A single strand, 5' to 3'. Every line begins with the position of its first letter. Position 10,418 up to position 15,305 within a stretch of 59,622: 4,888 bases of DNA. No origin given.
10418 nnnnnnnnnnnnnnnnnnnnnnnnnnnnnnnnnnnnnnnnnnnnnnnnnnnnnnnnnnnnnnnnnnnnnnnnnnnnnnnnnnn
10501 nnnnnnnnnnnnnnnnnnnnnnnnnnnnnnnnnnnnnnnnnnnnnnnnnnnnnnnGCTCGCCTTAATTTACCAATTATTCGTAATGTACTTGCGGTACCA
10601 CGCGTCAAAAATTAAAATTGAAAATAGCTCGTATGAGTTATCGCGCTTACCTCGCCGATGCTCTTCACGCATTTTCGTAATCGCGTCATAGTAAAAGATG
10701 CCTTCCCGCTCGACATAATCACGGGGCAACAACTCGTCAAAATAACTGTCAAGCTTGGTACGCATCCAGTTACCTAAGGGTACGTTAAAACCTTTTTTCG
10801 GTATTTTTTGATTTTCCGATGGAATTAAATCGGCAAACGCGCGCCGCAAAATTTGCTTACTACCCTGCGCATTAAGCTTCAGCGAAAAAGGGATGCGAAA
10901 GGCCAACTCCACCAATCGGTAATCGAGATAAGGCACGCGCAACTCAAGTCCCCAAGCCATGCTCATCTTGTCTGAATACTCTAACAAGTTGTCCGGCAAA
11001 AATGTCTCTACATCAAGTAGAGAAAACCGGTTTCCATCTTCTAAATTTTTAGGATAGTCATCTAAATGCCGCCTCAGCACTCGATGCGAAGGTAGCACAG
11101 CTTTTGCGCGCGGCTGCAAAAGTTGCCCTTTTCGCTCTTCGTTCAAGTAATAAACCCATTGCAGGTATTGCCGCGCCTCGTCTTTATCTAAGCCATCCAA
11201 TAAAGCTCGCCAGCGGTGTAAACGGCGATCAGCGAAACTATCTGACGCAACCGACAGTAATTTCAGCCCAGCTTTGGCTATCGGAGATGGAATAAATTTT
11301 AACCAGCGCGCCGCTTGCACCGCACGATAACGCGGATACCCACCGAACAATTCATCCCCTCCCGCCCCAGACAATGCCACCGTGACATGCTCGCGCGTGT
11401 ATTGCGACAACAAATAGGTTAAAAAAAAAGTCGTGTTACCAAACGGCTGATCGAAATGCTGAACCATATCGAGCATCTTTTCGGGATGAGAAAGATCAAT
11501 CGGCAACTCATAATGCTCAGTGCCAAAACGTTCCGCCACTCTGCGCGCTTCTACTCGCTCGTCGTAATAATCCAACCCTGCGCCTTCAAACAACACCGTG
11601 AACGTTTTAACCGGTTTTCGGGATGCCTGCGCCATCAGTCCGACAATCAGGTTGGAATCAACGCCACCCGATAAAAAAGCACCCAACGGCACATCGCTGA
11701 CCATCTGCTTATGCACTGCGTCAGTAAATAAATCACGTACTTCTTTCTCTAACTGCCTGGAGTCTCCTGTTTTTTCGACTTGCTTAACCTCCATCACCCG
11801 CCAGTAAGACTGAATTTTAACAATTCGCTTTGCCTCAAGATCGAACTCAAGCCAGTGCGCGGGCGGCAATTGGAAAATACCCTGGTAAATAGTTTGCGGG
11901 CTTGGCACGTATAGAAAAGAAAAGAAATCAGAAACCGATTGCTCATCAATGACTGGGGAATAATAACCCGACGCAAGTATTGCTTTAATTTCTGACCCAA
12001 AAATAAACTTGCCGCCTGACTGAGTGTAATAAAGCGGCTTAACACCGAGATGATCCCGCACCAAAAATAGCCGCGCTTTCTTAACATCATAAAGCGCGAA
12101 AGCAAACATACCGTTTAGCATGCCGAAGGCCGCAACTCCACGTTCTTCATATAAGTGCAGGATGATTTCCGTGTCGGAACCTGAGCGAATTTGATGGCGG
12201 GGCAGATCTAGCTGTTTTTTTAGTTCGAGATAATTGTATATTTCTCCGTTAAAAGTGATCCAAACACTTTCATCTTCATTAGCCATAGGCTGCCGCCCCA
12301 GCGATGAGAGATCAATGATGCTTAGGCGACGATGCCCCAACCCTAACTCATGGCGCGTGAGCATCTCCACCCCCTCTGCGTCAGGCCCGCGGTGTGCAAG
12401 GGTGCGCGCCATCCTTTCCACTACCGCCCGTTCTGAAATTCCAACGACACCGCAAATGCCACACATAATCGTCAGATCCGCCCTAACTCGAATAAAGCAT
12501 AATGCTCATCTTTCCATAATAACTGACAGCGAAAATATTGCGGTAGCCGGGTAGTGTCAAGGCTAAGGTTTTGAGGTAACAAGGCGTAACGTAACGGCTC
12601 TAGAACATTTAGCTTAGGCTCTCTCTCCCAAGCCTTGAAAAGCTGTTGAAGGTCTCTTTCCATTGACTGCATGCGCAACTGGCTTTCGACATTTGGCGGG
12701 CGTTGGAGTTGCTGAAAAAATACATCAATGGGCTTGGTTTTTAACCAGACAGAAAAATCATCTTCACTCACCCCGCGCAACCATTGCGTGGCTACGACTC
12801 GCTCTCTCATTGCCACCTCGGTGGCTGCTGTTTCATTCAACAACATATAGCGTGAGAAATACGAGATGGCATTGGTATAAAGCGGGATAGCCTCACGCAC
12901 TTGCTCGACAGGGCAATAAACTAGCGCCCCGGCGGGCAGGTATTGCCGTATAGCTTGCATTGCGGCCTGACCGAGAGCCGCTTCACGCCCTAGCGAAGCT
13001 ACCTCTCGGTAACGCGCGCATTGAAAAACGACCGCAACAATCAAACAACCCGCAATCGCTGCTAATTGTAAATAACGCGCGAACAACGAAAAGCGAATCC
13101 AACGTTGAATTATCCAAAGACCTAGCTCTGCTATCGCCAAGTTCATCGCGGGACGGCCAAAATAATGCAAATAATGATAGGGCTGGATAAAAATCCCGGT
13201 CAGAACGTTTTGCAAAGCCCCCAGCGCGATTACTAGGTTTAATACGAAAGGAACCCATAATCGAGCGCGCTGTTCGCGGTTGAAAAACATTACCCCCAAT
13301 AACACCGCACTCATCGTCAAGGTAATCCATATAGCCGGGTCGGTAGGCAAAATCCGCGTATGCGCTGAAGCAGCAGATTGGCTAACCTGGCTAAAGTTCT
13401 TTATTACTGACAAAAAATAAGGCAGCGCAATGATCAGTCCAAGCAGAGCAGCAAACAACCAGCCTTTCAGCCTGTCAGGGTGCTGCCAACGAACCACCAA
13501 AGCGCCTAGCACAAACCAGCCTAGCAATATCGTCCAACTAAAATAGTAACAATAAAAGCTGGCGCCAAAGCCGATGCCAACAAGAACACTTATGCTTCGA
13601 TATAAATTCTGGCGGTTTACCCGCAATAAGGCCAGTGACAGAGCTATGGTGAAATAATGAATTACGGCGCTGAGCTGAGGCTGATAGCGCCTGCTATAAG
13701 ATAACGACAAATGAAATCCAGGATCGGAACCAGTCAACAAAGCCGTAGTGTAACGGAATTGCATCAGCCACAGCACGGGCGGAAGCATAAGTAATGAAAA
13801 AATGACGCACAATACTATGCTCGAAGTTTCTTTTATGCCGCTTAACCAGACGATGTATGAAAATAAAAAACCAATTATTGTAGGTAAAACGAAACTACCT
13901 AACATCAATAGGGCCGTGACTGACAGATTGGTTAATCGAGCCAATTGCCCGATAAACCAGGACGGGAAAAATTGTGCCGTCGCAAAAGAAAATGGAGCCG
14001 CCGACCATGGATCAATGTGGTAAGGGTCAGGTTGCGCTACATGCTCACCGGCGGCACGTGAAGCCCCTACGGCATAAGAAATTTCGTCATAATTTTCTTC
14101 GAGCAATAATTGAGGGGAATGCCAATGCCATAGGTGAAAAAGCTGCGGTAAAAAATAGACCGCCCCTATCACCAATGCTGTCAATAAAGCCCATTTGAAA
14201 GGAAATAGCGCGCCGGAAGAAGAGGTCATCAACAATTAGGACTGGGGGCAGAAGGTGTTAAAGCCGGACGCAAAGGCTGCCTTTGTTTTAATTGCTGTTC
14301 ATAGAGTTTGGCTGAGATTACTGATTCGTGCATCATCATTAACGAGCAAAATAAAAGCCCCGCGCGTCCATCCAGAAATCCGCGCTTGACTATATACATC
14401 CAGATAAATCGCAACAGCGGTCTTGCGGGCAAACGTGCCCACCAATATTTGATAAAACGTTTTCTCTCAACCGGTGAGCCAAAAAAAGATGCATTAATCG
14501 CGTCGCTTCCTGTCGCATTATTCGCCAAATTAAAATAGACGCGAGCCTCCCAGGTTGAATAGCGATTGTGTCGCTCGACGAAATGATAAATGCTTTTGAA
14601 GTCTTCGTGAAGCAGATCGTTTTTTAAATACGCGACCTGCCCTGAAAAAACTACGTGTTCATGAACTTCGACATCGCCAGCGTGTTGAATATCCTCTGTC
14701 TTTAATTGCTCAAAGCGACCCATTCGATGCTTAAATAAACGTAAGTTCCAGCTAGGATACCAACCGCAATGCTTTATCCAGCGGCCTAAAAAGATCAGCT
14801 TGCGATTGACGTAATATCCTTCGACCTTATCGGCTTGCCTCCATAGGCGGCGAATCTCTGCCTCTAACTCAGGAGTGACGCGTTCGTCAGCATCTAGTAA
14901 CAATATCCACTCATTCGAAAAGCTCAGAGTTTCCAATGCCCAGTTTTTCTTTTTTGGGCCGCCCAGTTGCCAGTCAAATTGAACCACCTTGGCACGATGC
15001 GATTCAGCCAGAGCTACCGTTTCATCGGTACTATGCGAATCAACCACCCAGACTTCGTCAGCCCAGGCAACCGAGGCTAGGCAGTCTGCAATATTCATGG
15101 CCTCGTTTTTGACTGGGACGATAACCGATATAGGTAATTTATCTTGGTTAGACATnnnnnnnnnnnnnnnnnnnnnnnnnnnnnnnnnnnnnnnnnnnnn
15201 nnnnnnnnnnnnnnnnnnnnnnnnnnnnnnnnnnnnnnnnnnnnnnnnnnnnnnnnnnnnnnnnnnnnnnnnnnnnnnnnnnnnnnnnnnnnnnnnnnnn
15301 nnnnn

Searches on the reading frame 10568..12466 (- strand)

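Call 57: search_protein_families(library=pfam, proteins=[window:10568-12466:-], max_evalue=0.00001)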
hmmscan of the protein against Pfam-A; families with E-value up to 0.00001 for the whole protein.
window:10568-12466:- (632 aa): 3 families
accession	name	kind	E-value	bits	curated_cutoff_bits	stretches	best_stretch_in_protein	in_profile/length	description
PF00733.27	Asn_synthase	-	4.1e-97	326.4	21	1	242-625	1-354/354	Asparagine synthase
PF13537.11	GATase_7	-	1e-44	151.9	25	1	45-165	1-123/123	Glutamine amidotransferase domain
PF13522.11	GATase_6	-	1.6e-42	145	27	1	28-159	1-130/130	Glutamine amidotransferase domain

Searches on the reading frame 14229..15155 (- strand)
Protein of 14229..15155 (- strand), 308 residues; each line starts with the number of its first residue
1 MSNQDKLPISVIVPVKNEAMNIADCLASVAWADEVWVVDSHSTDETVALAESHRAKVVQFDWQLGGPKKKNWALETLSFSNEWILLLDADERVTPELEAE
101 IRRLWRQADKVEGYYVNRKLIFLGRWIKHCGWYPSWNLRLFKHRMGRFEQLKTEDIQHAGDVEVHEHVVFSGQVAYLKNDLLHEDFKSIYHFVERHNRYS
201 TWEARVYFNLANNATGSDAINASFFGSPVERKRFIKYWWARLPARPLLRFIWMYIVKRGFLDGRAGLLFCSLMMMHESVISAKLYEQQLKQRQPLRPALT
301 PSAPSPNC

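Call 57: search_protein_families(library=pfam, proteins=[window:14229-15155:-], max_evalue=0.00001)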
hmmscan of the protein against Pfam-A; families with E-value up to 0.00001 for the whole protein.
window:14229-15155:- (308 aa): 1 family
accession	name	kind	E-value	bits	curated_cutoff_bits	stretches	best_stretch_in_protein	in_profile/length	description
PF00535.33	Glycos_transf_2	-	5.5e-16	59.4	23.3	1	10-129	1-126/168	Glycosyl transferase family 2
